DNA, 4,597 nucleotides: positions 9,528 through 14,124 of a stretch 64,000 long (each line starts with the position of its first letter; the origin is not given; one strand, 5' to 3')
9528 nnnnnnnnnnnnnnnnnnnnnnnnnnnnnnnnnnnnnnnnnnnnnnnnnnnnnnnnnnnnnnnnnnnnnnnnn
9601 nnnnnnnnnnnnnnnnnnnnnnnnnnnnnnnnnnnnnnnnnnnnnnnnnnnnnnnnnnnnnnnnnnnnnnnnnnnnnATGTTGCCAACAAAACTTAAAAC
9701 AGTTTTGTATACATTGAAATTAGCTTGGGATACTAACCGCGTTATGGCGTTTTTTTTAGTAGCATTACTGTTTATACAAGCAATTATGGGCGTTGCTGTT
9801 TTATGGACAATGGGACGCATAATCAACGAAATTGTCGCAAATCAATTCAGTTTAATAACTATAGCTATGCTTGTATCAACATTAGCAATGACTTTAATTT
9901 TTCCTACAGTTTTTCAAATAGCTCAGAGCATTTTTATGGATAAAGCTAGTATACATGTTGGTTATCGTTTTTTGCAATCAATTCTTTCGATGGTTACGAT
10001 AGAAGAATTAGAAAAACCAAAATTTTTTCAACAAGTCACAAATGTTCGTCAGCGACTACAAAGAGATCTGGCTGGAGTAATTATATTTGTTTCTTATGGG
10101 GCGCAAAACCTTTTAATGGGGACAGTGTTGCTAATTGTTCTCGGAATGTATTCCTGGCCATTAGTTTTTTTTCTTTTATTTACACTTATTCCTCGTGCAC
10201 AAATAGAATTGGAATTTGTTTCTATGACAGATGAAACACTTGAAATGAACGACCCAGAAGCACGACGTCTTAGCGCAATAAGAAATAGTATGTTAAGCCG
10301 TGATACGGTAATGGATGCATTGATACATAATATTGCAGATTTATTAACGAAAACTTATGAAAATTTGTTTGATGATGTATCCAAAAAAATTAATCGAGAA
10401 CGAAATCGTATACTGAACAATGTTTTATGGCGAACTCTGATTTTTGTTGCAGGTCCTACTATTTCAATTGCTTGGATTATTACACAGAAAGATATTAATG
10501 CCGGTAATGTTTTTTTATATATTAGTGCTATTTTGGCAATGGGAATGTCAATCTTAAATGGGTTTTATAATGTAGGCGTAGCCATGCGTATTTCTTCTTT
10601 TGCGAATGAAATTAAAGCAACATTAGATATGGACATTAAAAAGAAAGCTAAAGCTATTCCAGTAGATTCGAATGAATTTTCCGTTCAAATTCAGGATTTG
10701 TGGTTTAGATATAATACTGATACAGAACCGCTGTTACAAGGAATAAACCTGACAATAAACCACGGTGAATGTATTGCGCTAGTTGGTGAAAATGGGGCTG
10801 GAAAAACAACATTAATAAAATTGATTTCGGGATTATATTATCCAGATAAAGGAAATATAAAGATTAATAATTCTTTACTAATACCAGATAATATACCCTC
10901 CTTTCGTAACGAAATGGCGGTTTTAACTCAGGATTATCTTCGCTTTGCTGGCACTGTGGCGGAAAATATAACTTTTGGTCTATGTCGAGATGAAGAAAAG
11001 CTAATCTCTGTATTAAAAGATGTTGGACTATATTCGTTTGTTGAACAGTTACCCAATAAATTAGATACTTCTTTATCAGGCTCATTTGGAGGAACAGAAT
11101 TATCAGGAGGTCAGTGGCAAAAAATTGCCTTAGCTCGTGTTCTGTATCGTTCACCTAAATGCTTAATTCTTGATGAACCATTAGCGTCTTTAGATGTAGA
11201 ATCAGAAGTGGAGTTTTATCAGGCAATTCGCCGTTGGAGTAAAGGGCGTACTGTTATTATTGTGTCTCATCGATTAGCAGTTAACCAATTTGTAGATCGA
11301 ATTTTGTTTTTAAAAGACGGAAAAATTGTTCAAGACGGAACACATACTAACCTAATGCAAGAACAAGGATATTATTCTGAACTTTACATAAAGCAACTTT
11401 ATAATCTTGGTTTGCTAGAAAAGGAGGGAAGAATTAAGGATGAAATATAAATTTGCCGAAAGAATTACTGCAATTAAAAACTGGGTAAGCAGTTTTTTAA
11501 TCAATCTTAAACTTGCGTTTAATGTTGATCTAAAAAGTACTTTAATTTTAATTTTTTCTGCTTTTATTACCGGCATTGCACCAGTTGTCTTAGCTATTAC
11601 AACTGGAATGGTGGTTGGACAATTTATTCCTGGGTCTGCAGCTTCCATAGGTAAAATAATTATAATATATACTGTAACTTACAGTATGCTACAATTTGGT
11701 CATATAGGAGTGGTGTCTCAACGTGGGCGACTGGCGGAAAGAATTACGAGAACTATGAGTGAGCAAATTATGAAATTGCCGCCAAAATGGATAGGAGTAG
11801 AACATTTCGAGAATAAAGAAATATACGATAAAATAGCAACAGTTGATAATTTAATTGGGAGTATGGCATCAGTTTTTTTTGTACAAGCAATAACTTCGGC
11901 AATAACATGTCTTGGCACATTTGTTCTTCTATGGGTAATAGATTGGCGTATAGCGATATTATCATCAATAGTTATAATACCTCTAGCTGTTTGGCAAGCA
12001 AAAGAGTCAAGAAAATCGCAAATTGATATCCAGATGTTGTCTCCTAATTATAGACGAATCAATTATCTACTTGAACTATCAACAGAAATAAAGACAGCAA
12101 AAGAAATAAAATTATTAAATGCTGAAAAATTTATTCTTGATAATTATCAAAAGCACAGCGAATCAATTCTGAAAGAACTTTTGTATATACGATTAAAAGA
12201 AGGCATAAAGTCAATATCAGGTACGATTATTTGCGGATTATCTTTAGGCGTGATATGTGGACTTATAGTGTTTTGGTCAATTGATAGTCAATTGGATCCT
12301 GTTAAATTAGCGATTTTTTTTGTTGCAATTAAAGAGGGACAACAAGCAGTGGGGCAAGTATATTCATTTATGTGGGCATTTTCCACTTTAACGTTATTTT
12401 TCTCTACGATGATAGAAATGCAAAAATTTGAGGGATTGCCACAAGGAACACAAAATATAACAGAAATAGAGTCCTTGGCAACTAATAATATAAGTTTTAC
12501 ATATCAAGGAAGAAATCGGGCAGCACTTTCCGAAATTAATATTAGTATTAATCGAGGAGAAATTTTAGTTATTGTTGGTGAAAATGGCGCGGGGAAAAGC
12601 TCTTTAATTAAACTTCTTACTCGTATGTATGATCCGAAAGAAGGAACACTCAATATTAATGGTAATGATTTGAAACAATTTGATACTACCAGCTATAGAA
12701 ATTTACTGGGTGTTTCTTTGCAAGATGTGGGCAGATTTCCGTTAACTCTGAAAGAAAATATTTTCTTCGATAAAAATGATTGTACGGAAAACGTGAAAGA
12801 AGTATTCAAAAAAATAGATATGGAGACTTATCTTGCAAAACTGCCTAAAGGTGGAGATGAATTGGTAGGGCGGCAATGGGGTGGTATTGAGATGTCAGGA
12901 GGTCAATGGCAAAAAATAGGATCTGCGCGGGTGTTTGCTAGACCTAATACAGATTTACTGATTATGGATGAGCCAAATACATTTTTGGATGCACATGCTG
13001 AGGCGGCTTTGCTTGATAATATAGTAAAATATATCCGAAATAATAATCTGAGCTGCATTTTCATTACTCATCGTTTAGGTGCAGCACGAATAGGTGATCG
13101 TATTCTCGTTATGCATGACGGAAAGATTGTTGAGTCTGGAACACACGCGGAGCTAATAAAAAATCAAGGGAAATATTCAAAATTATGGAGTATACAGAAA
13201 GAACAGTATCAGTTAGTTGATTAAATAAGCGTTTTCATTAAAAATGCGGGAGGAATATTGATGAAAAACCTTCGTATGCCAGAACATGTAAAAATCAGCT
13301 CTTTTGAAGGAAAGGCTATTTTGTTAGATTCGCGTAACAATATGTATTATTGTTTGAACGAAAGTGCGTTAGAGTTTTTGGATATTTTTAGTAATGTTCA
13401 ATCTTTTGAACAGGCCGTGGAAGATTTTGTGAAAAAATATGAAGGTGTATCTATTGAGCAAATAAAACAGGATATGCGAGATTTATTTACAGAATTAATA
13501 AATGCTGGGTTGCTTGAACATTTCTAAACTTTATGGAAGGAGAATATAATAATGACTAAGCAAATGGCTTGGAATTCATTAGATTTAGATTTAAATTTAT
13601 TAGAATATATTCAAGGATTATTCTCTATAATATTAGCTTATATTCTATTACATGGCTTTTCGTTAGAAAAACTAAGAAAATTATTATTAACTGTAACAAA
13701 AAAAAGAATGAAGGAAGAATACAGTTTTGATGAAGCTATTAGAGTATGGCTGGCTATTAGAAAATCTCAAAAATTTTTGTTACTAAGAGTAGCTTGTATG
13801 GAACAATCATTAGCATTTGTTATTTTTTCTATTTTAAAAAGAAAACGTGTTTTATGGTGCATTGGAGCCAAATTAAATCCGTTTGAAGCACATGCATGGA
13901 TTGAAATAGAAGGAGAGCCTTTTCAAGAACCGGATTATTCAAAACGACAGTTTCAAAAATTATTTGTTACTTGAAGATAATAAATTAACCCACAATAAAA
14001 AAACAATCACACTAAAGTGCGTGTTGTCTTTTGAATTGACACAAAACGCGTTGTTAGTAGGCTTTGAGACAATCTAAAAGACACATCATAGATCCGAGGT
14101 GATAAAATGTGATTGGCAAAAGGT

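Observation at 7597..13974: Complete lasso-peptide biosynthetic gene cluster (A-C-D-D-B1-B2) in a diderm spore-former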

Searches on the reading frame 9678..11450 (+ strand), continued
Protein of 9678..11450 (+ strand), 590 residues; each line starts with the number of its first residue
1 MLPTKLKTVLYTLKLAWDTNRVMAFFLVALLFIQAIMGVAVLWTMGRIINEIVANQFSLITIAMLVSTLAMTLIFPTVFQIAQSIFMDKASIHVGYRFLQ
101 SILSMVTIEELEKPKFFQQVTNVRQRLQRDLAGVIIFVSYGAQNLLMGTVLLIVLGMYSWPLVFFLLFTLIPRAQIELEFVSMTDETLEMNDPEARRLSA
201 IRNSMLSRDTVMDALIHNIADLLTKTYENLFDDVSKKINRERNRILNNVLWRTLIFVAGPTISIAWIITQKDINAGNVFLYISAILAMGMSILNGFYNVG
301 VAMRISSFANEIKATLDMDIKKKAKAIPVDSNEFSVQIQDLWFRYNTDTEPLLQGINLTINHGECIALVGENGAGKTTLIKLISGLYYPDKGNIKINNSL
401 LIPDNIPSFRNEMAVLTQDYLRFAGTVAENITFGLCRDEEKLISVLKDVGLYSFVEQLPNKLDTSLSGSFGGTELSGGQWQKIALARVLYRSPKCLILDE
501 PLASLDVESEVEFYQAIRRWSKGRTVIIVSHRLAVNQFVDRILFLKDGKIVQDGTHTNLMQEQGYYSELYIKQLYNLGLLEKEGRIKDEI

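Call 41: search_protein_families(library=padloc, proteins=[window:9678-11450:+], max_evalue=0.001)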
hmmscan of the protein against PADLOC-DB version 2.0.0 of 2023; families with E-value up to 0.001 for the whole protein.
window:9678-11450:+ (590 aa): 11 families
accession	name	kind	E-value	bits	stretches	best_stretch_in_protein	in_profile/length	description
PDLC04135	mad3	-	2.1e-31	107.8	2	472-559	261-356/374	mads_3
PDLC02914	ATPase-Toprim_I-B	-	4e-09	34.2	1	357-390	19-52/443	-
PDLC04164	AriA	-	7.4e-09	33.5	0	336-396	9-60/253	-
PDLC02980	AriA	-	1.1e-07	30.2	1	367-388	3-24/304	-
PDLC04140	mad8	-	2.9e-06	25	1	348-533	12-234/314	mads_8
PDLC04893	PDC-S06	-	2.1e-05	21.1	1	494-541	646-693/862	-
PDLC04175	HEC-01A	-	0.00025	18.2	0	469-530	243-306/363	-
PDLC03841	LeoBC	-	0.00063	17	0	366-555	80-109/601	-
PDLC04735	PDC-M62A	-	0.0007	16.7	0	365-434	66-131/633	-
PDLC01597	Csn2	-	0.00072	16.9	0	492-561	176-248/338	CAS-II-A; acquisition_associated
PDLC02915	ATPase-Toprim_I-B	-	0.00078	16.3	0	356-388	17-47/623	-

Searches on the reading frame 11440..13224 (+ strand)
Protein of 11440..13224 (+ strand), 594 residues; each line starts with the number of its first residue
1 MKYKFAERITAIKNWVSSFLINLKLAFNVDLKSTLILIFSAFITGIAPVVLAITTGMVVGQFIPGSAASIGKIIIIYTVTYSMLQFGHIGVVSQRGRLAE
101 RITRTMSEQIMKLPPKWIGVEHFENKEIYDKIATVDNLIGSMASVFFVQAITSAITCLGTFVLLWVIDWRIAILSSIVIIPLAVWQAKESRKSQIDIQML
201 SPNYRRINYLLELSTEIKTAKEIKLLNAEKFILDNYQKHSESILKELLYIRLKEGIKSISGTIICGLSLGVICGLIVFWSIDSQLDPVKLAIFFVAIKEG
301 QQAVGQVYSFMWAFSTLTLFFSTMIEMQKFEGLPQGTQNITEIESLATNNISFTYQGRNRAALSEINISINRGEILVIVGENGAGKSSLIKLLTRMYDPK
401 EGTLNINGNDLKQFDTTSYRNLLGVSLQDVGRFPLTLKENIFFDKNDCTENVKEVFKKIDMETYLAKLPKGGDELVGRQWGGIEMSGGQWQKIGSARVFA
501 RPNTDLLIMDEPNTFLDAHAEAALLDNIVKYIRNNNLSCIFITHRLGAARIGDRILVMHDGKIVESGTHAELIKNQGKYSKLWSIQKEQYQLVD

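Call 3: search_protein_families(library=pfam, proteins=[window:11440-13224:+], max_evalue=0.01)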
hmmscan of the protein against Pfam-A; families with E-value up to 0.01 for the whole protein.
window:11440-13224:+ (594 aa): 11 families
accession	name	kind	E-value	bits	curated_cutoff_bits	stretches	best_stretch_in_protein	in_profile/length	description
PF00005.33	ABC_tran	-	6e-26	92.1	25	1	363-512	1-135/137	ABC transporter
PF00664.28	ABC_membrane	-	1.2e-08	35.4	28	1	35-291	2-261/274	ABC transporter transmembrane region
PF13304.12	AAA_21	-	5.3e-08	33.7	27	1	375-398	1-24/304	AAA domain, putative AbiEii toxin, Type IV TA system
PF13175.12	AAA_15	-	2.1e-06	28.1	32.1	1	366-419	17-73/374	AAA ATPase domain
PF02463.25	SMC_N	-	4.3e-05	23.5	40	0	374-391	25-42/220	RecF/RecN/SMC N terminal domain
PF13476.12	AAA_23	-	0.00013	23.1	27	1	374-394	20-40/201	AAA domain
PF03193.22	RsgA_GTPase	-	0.00015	22.1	30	1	295-422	30-153/174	RsgA GTPase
PF13401.12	AAA_22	-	0.00087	20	27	1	373-400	5-32/130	AAA domain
PF13191.12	AAA_16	-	0.0033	18.4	32.6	1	368-408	19-60/167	AAA ATPase domain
PF13555.12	AAA_29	-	0.0046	17.1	27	0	368-391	17-40/61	P-loop containing region of AAA domain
PF06414.18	Zeta_toxin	-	0.0051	16.7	22.3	1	374-414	17-57/199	Zeta toxin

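Call 4: search_protein_families(library=ncbifam, proteins=[window:11440-13224:+], max_evalue=0.01)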
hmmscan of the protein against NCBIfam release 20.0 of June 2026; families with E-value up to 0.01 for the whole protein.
window:11440-13224:+ (594 aa): 193 families (the best 25 are shown)
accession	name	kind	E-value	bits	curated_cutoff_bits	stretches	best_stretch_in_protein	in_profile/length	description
TIGR02203.1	MsbA_lipidA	equivalog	3.2e-61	207.5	602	1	96-588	84-571/572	lipid A export permease/ATP-binding protein MsbA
NF045513.1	HepA_fam_ABC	equivalog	6.7e-56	189.9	725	1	71-586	98-609/610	heterocyst formation ABC transporter subunit HepA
TIGR02204.1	MsbA_rel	hypoth_equivalog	1.5e-54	185.7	780.4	1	346-586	338-575/576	ABC transporter, permease/ATP-binding protein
NF008381.0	PRK11176.1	equivalog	2.1e-54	184.9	867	1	96-588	94-581/582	lipid A ABC transporter ATP-binding protein/permease MsbA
NF008364.0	PRK11160.1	equivalog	2.3e-53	181.7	630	1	155-583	146-572/575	heme ABC transporter ATP-binding protein/permease CydC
TIGR03797.1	NHLM_micro_ABC2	equivalog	1.3e-52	179.3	709.4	1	23-586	127-685/686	NHLP bacteriocin export ABC transporter permease/ATPase subunit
TIGR01846.1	type_I_sec_HlyB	subfamily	1.4e-51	175.7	725.55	1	345-587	455-693/694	type I secretion system permease/ATPase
TIGR03375.1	type_I_sec_LssB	subfamily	2.9e-48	164.7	693.1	1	345-576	465-692/696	type I secretion system permease/ATPase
TIGR03796.1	NHLM_micro_ABC1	equivalog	3.9e-47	160.9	853.3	1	33-582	155-708/710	NHLP family bacteriocin export ABC transporter peptidase/permease/ATPase subunit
NF010178.0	PRK13657.1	equivalog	1e-46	159.6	733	1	35-584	22-568/588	glucan ABC transporter ATP-binding protein/ permease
TIGR02857.1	CydD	equivalog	4.7e-46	157.8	435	1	335-558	320-529/529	thiol reductant ABC exporter subunit CydD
NF052233.1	CphA_assoc_ABC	equivalog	2.1e-45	155.4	880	1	346-590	509-747/766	cyanophycin metabolism-associated ABC transporter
TIGR01842.1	type_I_sec_PrtD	subfamily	8.8e-44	149.9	510.15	1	344-574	315-542/544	type I secretion system permease/ATPase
NF008379.0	PRK11174.1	equivalog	8.8e-42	143.5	684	1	341-588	345-586/588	heme ABC transporter permease/ATP-binding protein CydD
TIGR01193.1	bacteriocin_ABC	subfamily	1.3e-40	139.6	523.85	1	35-583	159-706/708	peptide cleavage/export ABC transporter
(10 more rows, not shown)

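Call 41: search_protein_families(library=padloc, proteins=[window:11440-13224:+], max_evalue=0.001)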
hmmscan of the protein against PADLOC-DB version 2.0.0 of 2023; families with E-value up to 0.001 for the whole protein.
window:11440-13224:+ (594 aa): 23 families
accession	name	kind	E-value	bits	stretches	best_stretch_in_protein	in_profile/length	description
PDLC04135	mad3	-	2.3e-25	87.9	2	450-579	224-363/374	mads_3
PDLC02914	ATPase-Toprim_I-B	-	2.8e-11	41.3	2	503-547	202-246/443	-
PDLC04140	mad8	-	3.5e-11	41.2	1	362-548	16-236/314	mads_8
PDLC02979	AriA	-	4e-10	38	1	364-432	15-87/373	-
PDLC02980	AriA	-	1.5e-07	29.7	1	375-408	1-31/304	-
PDLC03878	NsnB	-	1.3e-06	26.4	1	369-421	17-74/345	-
PDLC04238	PDC-M01A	-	4.1e-06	23.8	1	343-445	165-270/564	-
PDLC02915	ATPase-Toprim_I-B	-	7.4e-06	23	1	359-403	10-52/623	-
PDLC04239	PDC-M01A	-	5.1e-05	20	0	368-395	196-223/552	-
PDLC04164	AriA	-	6.8e-05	20.5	0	372-401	26-55/253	-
PDLC02335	AbiLi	-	9.9e-05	19.5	0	374-396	77-99/326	AbiLi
PDLC04179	HEC-01A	-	0.00011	19.4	0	367-398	15-46/459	-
PDLC04244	PDC-M01A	-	0.00023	18.1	0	346-395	156-212/482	-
PDLC00091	GajA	-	0.00024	18.1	1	364-413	16-65/627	AAA ATPase domain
PDLC00293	PtuA1|PtuA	-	0.00028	18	0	363-397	14-49/527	AAA ATPase domain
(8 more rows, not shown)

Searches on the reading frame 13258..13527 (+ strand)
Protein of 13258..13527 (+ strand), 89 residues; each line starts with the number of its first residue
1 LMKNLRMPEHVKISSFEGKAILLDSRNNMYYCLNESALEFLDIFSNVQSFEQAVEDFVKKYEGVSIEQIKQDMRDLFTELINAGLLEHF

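Call 3: search_protein_families(library=pfam, proteins=[window:13258-13527:+], max_evalue=0.01)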
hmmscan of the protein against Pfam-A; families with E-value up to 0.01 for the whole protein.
window:13258-13527:+ (89 aa): 2 families
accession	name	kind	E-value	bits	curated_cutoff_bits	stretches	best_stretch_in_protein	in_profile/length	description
PF05402.18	PqqD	-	1.6e-09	38.4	23.4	1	20-86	2-67/67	Coenzyme PQQ synthesis protein D (PqqD)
PF09373.15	PMBR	-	0.0085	16.6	24.9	0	1-13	21-33/33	Pseudomurein-binding repeat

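Call 4: search_protein_families(library=ncbifam, proteins=[window:13258-13527:+], max_evalue=0.01)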
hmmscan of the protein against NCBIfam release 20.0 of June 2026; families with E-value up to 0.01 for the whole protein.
window:13258-13527:+ (89 aa): 2 families
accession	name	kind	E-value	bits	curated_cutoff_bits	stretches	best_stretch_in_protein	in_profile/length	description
NF033530.1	lasso_PqqD_Strm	exception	9.6e-12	45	70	1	9-85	2-77/78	lasso peptide biosynthesis PqqD family chaperone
NF033536.1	lasso_PqqD_Bac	exception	8.7e-05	22.6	80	1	12-87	13-87/88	lasso peptide biosynthesis PqqD family chaperone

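Call 28: search_solved_structures(query=window:13261-13527:+, max_evalue=1)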
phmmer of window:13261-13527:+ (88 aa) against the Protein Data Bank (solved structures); distinct sequences matched with E-value up to 1: 3.
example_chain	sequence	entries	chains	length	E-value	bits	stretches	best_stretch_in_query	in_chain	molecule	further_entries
8t56_C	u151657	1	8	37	0.21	15.1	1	47-79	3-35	NSPr peptide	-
2vyi_A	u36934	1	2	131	0.23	15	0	13-53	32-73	SGTA PROTEIN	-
2w3y_A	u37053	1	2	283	0.58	13.7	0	41-77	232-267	VIRULENCE FACTOR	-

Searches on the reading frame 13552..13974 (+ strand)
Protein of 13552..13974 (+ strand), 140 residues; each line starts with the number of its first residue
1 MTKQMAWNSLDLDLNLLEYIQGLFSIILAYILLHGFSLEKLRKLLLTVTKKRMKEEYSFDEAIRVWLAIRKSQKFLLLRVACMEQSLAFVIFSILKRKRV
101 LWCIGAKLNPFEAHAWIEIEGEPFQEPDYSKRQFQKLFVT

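Call 3: search_protein_families(library=pfam, proteins=[window:13552-13974:+], max_evalue=0.01)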
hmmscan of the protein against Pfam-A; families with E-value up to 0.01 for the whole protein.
window:13552-13974:+ (140 aa): 1 family
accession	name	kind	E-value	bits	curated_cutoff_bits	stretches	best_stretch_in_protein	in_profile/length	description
PF13471.12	Transglut_core3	-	6.8e-15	55.4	26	1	51-138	27-116/117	Transglutaminase-like superfamily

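Call 4: search_protein_families(library=ncbifam, proteins=[window:13552-13974:+], max_evalue=0.01)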
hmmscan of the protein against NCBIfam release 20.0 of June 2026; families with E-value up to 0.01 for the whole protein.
window:13552-13974:+ (140 aa): 1 family
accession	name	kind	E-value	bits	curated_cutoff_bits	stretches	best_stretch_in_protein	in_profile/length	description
NF033537.1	lasso_biosyn_B2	equivalog_domain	4.6e-16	59.4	33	1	23-135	9-127/132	lasso peptide biosynthesis B2 protein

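Call 26: search_solved_structures(query=window:13552-13974:+, max_evalue=1, show_alignments=2)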
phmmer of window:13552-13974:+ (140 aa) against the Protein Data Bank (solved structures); distinct sequences matched with E-value up to 1: 0.

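Call 80: predict_structure(protein=window:13552-13974:+)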
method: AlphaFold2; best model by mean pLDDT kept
length: 140 residues; sequences in the alignment: 1
mean_pLDDT: 40.2   pTM: 0.29
mean pLDDT of the five models: 40.2, 39.7, 38.3, 37.8, 36.5
residues with pLDDT >= 90: 0; 70-90: 0; 50-70: 27; < 50: 113
segments of 3 or more residues with pLDDT < 50: 1-20, 52-54, 59-140
pLDDT, mean of each block of 10 residues (from residue 1): 34 44 52 53 51 48 47 41 34 31 27 28 37 35
secondary structure, 60 per line:
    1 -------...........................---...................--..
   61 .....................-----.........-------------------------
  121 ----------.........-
elements in order: H8-34 H38-56 H59-81 H87-95 H131-139
